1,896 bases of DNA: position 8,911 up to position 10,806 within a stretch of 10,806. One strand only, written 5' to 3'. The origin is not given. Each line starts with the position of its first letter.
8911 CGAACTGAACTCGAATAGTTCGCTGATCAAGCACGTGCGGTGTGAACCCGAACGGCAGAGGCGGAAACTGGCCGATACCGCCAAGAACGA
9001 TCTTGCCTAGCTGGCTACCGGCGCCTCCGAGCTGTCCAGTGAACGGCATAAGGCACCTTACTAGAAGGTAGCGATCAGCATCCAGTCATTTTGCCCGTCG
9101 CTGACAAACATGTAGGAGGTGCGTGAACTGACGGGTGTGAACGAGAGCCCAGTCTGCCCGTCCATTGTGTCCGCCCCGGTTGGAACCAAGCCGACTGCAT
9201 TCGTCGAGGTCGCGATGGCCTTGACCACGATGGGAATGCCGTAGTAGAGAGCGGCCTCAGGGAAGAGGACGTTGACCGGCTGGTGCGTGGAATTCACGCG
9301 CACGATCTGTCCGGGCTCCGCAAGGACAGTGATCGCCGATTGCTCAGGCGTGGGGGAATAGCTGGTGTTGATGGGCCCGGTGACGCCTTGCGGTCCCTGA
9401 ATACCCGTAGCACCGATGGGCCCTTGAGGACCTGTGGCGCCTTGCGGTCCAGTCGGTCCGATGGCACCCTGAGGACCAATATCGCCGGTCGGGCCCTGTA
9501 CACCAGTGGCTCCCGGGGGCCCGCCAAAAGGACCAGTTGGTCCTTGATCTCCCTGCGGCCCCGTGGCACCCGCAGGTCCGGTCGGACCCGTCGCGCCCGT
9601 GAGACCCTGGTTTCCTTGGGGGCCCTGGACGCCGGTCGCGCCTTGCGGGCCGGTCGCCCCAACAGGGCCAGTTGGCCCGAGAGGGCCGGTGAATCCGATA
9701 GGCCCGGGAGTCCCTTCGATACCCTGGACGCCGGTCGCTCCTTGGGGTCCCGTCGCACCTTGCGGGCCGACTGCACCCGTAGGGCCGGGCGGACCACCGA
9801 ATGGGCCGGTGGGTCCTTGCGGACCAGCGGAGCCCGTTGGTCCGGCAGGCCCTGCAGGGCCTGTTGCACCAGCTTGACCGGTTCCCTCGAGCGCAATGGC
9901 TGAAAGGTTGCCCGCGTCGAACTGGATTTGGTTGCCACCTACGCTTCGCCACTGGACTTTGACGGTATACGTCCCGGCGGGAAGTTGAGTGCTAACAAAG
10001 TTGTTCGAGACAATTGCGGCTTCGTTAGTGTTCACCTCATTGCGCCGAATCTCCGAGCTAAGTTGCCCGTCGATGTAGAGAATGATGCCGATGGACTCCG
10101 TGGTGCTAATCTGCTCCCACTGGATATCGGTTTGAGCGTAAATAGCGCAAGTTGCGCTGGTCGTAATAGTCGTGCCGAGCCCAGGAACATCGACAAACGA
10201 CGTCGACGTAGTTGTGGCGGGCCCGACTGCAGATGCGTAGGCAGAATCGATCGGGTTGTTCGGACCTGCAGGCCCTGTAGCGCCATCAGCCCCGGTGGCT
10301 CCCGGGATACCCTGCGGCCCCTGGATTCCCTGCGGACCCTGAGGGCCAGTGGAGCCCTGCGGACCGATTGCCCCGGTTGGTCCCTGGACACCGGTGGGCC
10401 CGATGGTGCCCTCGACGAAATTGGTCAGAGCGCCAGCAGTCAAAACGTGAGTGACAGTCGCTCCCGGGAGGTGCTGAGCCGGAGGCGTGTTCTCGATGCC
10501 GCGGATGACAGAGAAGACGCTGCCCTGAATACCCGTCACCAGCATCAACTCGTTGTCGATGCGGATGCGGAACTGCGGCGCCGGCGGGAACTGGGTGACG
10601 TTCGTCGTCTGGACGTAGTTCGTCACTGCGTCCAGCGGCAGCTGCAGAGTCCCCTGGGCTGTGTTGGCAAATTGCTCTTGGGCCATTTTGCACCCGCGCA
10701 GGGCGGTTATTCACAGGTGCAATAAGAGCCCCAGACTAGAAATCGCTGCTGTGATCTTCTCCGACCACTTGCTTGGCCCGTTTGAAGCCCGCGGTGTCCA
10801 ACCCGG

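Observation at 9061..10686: Collagen-like fibre protein whose triple-helix stalk is interrupted by a globular domain, with two register-shifting 'stutters'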

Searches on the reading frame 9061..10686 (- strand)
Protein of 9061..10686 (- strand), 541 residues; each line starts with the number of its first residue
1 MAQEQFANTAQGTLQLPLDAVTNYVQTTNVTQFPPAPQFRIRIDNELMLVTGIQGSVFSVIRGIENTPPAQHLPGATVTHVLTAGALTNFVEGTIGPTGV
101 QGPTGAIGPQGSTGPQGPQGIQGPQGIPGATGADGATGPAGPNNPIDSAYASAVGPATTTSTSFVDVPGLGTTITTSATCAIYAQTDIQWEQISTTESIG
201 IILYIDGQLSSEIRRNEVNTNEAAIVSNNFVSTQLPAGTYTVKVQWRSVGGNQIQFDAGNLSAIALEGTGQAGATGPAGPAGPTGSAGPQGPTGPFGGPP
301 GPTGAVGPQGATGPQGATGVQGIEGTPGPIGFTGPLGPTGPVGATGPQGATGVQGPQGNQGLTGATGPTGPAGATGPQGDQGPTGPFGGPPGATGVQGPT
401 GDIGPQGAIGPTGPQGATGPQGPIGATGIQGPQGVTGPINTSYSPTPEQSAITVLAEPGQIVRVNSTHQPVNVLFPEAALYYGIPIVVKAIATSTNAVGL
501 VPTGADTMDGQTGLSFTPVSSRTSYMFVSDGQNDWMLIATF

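Call 4: search_protein_families(library=pfam, proteins=[window:9061-10686:-], max_evalue=1)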
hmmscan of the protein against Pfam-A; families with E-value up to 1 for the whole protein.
window:9061-10686:- (541 aa): 2 families
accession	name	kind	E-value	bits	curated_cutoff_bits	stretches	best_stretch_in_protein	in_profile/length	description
PF01391.23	Collagen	-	7.2e-31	106.2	27.2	4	93-142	7-56/60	Collagen triple helix repeat (20 copies)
PF07495.19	Y_Y_Y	-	0.11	12.8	26.6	1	229-252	29-52/65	Y_Y_Y domain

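Call 5: search_protein_families(library=phrogs, proteins=[window:9061-10686:-], max_evalue=0.1)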
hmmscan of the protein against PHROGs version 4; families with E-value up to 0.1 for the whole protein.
window:9061-10686:- (541 aa): 45 families (the best 25 are shown)
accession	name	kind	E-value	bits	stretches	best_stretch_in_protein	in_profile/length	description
phrog_6320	-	tail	2.9e-57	196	3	298-440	83-234/745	tail fiber protein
phrog_5073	-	tail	1.4e-43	150.8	3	343-438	261-355/519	tail fiber protein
phrog_819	-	tail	4.1e-38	132.2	3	259-376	467-589/1024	tail protein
phrog_8745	-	tail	1e-37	130.1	3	179-358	1357-1491/1803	tail fiber protein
phrog_366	-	tail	1.6e-36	127.7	4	360-467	308-404/474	tail fiber protein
phrog_1658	-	unknown function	4e-26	93.2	4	91-178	44-137/239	-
phrog_28263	-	tail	1.1e-25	90.2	2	266-440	582-754/1400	tail fiber protein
phrog_10972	-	tail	1.1e-24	88.5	5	31-144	104-211/343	tail fiber protein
phrog_29268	-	unknown function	1.1e-24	87.6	3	166-389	318-542/653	-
phrog_17587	-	tail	8.3e-24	85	4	90-145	348-397/641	tail fiber protein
phrog_3420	-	unknown function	6.1e-22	78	2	268-438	104-274/929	-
phrog_1806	-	tail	7.7e-22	78.9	3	303-427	108-232/276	collagen like minor tail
phrog_38766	-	head and packaging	8.5e-22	78.3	5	373-523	103-246/478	virion structural protein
phrog_30509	-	tail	3.8e-20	73.1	3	307-376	45-114/254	collagen like minor tail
phrog_18350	-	tail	3.4e-19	70.5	4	310-406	102-198/253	tail fiber protein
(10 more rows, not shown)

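Call 11: find_homologous_proteins(query=window:9061-10686:-, max_evalue=1e-10)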
Query window:9061-10686:- (541 aa): 6064 proteins with E <= 1e-10 among 8000 candidates; the best 120 are listed.
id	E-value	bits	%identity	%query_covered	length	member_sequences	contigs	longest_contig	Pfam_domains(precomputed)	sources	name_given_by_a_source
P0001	2.3e-171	589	60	100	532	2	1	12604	PF01391.24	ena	-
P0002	6.0e-73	264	55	31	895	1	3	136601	PF01391.24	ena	-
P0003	1.0e-67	247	44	39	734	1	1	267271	PF01391.24,PF26696.1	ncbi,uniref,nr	ncbi:hypothetical protein [Fibrella aquatilis]|uniref:Collagen triple helix repeat protein n=1 Tax=F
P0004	2.8e-67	245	59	31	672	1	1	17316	PF01391.24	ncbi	ncbi:MAG TPA: hypothetical protein VF701_10895 [Thermoanaerobaculia bacterium]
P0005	1.2e-66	243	51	31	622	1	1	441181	PF01391.24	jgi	jgi:collagen type VII alpha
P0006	2.5e-65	239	39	64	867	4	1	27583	PF01391.24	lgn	-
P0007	1.9e-62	229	40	48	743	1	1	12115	PF01391.24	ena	-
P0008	3.0e-61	226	53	33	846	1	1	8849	PF01391.24,PF18454.8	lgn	-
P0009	6.4e-60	221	53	31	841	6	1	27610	PF01391.24,PF13884.12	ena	-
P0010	7.1e-60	221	50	31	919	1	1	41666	PF01391.24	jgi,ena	-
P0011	1.3e-59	220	49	33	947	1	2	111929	PF01391.24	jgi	jgi:hypothetical protein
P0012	3.0e-58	216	57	31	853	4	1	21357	PF01391.24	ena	-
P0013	9.9e-58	214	55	27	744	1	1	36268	PF01391.24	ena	-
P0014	7.6e-57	211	42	64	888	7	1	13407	PF01391.24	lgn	-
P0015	1.1e-56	210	36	64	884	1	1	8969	PF01391.24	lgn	-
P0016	2.6e-56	209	56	31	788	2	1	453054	PF01391.24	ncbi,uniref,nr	ncbi:hypothetical protein [Polyangium jinanense]|uniref:Collagen triple helix repeat protein n=1 Tax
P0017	2.7e-56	209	53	29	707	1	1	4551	PF01391.24,PF26696.1,PF13884.12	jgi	jgi:hypothetical protein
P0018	3.2e-56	209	44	43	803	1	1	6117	PF01391.24,PF24517.3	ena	-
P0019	3.4e-56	209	52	33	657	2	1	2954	PF01391.24,PF23657.2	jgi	-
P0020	3.9e-56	209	38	47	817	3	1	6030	PF01391.24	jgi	-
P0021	5.3e-56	208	33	69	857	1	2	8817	PF01391.24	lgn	-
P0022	8.2e-56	208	39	64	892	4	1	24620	PF01391.24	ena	-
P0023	1.3e-55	207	38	63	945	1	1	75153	PF01391.24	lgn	-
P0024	1.5e-55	207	56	31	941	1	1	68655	PF01391.24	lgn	-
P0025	3.1e-55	206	56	31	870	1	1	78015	PF01391.24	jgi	jgi:hypothetical protein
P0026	7.9e-55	204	57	31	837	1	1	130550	PF01391.24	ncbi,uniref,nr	ncbi:hypothetical protein [Polyangium sp. 6x1]|uniref:hypothetical protein n=1 Tax=Polyangium sp. 6x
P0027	1.0e-54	204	35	65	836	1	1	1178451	PF01391.24,PF26696.1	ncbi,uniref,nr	ncbi:hypothetical protein [Desertivirga xinjiangensis]|uniref:hypothetical protein n=1 Tax=Desertivi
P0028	4.0e-54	202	50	31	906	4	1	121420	PF01391.24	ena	-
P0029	8.2e-54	201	54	31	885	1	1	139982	PF01391.24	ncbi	-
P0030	1.7e-53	200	56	31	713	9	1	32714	PF01391.24,PF26696.1,PF13884.12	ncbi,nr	ncbi:MAG: tail fiber domain-containing protein [Bacteroidales bacterium]|nr:tail fiber domain-contai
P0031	1.9e-53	200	42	64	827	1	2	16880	PF01391.24,PF23657.2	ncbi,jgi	jgi:hypothetical protein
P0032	2.9e-53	199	60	31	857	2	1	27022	PF01391.24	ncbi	-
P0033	4.3e-53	199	54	37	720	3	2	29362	PF01391.24,PF23657.2,PF26696.1,PF13884.12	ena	-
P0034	6.2e-53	198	56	31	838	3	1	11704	PF01391.24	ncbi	ncbi:MAG: hypothetical protein RLZZ118_1239, partial [Bacteroidota bacterium]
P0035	6.6e-53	198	42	64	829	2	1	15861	PF01391.24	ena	-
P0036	1.1e-52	197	48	31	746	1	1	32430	PF01391.24,PF26696.1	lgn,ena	-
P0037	4.5e-52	195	56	31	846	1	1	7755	PF01391.24,PF11962.14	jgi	jgi:hypothetical protein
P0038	4.9e-52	195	49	37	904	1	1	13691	PF01391.24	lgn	-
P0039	6.1e-52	195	55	31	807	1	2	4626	PF01391.24,PF07603.18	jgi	jgi:hypothetical protein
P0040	1.4e-51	194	44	65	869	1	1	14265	PF09603.16,PF01391.24,PF07603.18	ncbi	-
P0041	1.5e-51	194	58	31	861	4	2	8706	PF01391.24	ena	-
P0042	1.6e-51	193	58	20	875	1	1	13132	PF01391.24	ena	-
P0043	2.1e-51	193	55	33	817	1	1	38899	PF01391.24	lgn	-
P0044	5.3e-51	192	39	62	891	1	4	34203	PF01391.24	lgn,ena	-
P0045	6.4e-51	191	40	61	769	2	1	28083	PF01391.24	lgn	-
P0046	9.2e-51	191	47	31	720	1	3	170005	PF01391.24,PF26696.1,PF13884.12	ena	-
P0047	1.2e-50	191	55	32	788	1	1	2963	PF02839.20,PF01391.24,PF00147.24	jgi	jgi:hypothetical protein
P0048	2.1e-50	190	38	42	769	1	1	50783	PF01391.24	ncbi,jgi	jgi:collagen type VII alpha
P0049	6.7e-50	188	56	31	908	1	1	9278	PF01391.24,PF26696.1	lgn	-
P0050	7.2e-50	188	55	34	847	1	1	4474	PF01391.24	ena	-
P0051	1.1e-49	187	36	65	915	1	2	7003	PF01391.24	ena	-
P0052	1.2e-49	187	51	31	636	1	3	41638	PF01391.24,PF26696.1,PF13884.12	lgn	-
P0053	1.4e-49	187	36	57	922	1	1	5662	PF01391.24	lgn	-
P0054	4.7e-49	185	40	61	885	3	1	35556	PF01391.24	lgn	-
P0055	8.2e-49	185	37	64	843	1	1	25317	PF01391.24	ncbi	-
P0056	1.5e-48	184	54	31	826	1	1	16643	PF01391.24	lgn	-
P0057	1.8e-48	183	52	34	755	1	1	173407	PF01391.24,PF26696.1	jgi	jgi:hypothetical protein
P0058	1.8e-48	183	49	36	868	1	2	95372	PF01391.24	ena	-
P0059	1.9e-48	183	56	31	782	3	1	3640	PF01391.24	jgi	jgi:hypothetical protein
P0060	2.7e-48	183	39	64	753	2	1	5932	PF01391.24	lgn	-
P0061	3.5e-48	182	50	26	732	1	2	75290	PF01391.24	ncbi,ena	-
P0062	4.1e-48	182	42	50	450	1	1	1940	PF01391.24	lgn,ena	-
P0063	4.1e-48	182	52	29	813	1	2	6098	PF01391.24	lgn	-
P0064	4.4e-48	182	40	63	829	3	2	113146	PF01391.24,PF18454.8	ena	-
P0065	4.6e-48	182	57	31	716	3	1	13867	PF01391.24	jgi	-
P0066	4.8e-48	182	59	31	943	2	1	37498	PF01391.24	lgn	-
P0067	6.2e-48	182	34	55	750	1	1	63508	PF01391.24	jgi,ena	jgi:hypothetical protein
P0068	1.0e-47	181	37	53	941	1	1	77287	PF01391.24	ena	-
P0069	1.4e-47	180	39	65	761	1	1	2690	PF01391.24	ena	-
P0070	1.5e-47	180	57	28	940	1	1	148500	PF01391.24,PF26209.2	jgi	jgi:hypothetical protein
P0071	1.7e-47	180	55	29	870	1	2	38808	PF01391.24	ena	-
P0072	1.8e-47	180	36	56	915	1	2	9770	PF01391.24,PF18454.8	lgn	-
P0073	1.9e-47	180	39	64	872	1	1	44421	PF01391.24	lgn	-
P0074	1.9e-47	180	46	41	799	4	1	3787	PF01391.24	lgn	-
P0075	3.9e-47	179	55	31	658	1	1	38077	PF01391.24,PF26209.2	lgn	-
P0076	4.4e-47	179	59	31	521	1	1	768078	PF01391.24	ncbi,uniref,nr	ncbi:collagen triple helix repeat protein [Hungatella effluvii]|uniref:Collagen triple helix repeat 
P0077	6.1e-47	178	60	23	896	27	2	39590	PF01391.24,PF13418.13,PF22352.3,PF24681.2,PF13854.13,PF13415.13,PF24981.2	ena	-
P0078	6.6e-47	178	43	42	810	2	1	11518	PF01391.24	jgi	jgi:hypothetical protein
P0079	7.2e-47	178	45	35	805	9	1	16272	PF01391.24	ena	-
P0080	7.5e-47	178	37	61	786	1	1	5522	PF01391.24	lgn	-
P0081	1.2e-46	177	53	32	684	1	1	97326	PF01391.24,PF26696.1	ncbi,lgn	-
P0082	1.7e-46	177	38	64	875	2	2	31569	PF01391.24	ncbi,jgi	jgi:hypothetical protein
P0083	2.6e-46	176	55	31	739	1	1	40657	PF01391.24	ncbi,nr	ncbi:MAG TPA: hypothetical protein VFN10_17765 [Thermoanaerobaculia bacterium]|nr:hypothetical prote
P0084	2.7e-46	176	36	64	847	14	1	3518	PF01391.24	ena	-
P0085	2.9e-46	176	38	64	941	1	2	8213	PF01391.24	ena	-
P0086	3.2e-46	176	49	28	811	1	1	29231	PF01391.24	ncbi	-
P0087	4.3e-46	176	49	37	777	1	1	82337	PF02839.20,PF01391.24,PF21642.3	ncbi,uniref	ncbi:hypothetical protein, partial [Clostridium baratii]|uniref:hypothetical protein n=1 Tax=Clostri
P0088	4.5e-46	175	50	27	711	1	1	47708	PF01391.24,PF13385.14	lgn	-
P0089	5.3e-46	175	42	42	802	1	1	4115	PF01391.24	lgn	-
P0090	6.0e-46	175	59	31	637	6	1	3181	PF01391.24,PF23657.2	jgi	jgi:hypothetical protein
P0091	8.8e-46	175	37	50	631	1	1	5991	PF01391.24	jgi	jgi:hypothetical protein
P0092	9.2e-46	174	41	31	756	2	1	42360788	PF07679.23,PF01391.24,PF13895.13,PF13927.13,PF00047.32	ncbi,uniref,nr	ncbi:collagen alpha-1(XXIII) chain-like isoform X2 [Pecten maximus]|uniref:collagen alpha-1(XXIII) c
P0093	1.1e-45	174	52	34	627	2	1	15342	PF01391.24,PF24517.3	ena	-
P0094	1.2e-45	174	38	64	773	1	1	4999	PF01391.24,PF03906.21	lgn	-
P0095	1.5e-45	174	40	64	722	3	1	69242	PF01391.24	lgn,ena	-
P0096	1.5e-45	174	30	64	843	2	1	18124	PF01391.24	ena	-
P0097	1.6e-45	174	46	42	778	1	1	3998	PF01391.24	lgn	-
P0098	1.6e-45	174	44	48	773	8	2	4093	PF01391.24,PF26696.1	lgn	-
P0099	1.7e-45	174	49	40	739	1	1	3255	PF01391.24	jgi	jgi:hypothetical protein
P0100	1.9e-45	173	36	63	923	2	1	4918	PF01391.24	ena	-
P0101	2.0e-45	173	39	61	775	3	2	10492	PF01391.24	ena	-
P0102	4.1e-45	172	50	32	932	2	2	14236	PF01391.24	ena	-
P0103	4.4e-45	172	51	35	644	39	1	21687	PF01391.24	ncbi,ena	-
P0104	4.5e-45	172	41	64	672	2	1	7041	PF01391.24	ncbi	-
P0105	5.2e-45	172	34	64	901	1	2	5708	PF01391.24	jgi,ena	jgi:hypothetical protein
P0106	5.8e-45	172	38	65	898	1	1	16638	PF01391.24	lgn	-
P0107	6.4e-45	172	55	30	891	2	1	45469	PF01391.24,PF18454.8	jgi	jgi:hypothetical protein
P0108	8.0e-45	171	36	56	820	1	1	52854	PF01391.24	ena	-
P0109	8.1e-45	171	47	40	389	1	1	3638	PF01391.24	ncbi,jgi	jgi:hypothetical protein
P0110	1.3e-44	171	52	31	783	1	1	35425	PF01391.24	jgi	-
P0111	1.3e-44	171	47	30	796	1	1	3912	PF01391.24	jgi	jgi:hypothetical protein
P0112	1.4e-44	171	61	31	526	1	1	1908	PF01391.24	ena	-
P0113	1.4e-44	171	47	30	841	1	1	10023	PF01391.24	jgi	jgi:hypothetical protein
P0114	1.6e-44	170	32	82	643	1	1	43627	PF01391.24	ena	-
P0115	1.8e-44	170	50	31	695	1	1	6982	PF01391.24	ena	-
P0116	2.3e-44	170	37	65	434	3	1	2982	PF01391.24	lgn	-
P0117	2.4e-44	170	36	40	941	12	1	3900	PF01391.24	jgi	jgi:hypothetical protein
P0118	3.4e-44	169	32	64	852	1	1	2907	PF01391.24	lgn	-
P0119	3.5e-44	169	43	41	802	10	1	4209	PF01391.24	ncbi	-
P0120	4.1e-44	169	45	43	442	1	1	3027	PF01391.24,PF03906.21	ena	-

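Call 15: find_encoding_contigs(protein=P0001, flank=10000, max_places=4)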
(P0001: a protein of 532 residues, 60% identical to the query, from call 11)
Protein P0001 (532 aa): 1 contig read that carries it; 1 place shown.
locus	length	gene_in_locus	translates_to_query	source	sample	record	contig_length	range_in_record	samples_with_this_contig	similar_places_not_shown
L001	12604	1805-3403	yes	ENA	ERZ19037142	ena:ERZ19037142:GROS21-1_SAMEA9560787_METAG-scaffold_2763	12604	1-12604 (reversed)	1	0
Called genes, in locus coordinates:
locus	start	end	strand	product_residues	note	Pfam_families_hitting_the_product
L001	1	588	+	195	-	?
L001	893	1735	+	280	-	-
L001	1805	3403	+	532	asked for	PF01391:Collagen (weak)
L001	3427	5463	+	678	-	-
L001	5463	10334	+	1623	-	-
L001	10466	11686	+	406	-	-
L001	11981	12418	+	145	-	-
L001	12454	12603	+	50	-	?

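Call 16: find_encoding_contigs(protein=window:9061-10686:-, flank=10000, max_places=4)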
Protein window:9061-10686:- (541 aa): 2 contigs read that carry it; 1 place shown.
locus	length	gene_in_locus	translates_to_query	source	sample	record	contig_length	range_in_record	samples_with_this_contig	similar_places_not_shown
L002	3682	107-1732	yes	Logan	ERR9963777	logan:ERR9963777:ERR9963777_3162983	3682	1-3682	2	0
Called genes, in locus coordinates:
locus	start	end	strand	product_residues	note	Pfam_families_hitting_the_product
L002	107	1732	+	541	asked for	-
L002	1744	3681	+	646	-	?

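Call 19: search_protein_families(library=phrogs, proteins=[L001:1-588:+, L001:893-1735:+, L001:3427-5463:+, L001:5463-10334:+, L001:10466-11686:+, L001:11981-12418:+], max_evalue=0.01)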
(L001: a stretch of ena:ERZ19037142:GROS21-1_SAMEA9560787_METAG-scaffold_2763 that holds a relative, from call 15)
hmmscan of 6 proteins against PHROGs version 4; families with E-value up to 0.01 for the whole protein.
L001:1-588:+ (195 aa): 2 families
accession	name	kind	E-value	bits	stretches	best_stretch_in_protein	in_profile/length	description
phrog_6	-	tail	1.1e-05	25.3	1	18-128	274-393/548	baseplate wedge subunit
phrog_4226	-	tail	0.0042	17.4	1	34-114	107-190/228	baseplate protein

L001:893-1735:+ (280 aa): 0 families

L001:3427-5463:+ (678 aa): 0 families

L001:5463-10334:+ (1623 aa): 1 family
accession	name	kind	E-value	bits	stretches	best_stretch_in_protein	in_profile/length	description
phrog_26929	-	unknown function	0.0054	17.6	0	1506-1556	17-67/200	-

L001:10466-11686:+ (406 aa): 0 families

L001:11981-12418:+ (145 aa): 0 families

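Call 20: search_protein_families(library=pfam, proteins=[L001:1-588:+, L001:893-1735:+, L001:3427-5463:+, L001:5463-10334:+, L001:10466-11686:+, L001:11981-12418:+], max_evalue=0.01)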
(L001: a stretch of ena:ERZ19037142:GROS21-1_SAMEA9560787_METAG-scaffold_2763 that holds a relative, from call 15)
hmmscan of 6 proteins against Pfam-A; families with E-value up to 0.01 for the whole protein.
L001:1-588:+ (195 aa): 0 families

L001:893-1735:+ (280 aa): 0 families

L001:3427-5463:+ (678 aa): 0 families

L001:5463-10334:+ (1623 aa): 0 families

L001:10466-11686:+ (406 aa): 0 families

L001:11981-12418:+ (145 aa): 0 families

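Call 25: list_cluster_members(proteins=[P0121, window:9061-10683:-])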
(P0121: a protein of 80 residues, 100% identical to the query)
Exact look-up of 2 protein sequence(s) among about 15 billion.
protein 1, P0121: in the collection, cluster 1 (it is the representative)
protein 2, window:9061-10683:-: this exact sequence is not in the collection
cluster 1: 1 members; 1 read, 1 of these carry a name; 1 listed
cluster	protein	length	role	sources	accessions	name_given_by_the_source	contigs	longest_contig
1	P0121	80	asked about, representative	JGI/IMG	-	hypothetical protein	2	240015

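Call 83: find_related_loci(query=A1, collection=viral_contigs, flank=8000)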
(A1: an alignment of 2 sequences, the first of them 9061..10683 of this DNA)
Query A1 (540 aa) in viral_contigs; peptide patterns used: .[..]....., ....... (x = any residue, [..] = any of these).
95 stretches matched a pattern; 4 encode a relative of the query (tblastn E <= 1e-3); 4 distinct loci.
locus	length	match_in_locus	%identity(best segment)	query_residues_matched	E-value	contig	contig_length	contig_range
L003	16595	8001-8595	43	2-96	1e-15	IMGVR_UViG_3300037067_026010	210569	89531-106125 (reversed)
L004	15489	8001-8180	57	34-90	7e-14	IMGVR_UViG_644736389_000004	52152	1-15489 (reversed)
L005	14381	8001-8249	45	3-85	2e-13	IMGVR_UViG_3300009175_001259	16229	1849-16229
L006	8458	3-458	42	268-519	9e-7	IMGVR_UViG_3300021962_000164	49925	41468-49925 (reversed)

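Call 93: search_protein_families(library=ncbifam, proteins=[window:9061-10686:-, L001:893-1735:+], max_evalue=0.01)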
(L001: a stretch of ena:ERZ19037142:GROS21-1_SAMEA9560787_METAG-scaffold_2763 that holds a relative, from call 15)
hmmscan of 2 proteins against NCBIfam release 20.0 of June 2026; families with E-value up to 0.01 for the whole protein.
window:9061-10686:- (541 aa): 3 families
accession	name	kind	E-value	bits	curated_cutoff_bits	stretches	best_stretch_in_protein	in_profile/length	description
NF038329.2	gly_rich_SclB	equivalog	5.1e-38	131.1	325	2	267-437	113-283/442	LPXTG-anchored collagen-like adhesin Scl2/SclB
NF046116.1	adhesin_Lcl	equivalog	8e-35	120.2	500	2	236-438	55-253/431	collagen-like adhesin Lcl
NF038330.1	adhesin_SclA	exception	1.6e-32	113.7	400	3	298-448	117-268/405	LPXTG-anchored collagen-like adhesin Scl1/SclA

L001:893-1735:+ (280 aa): 0 families
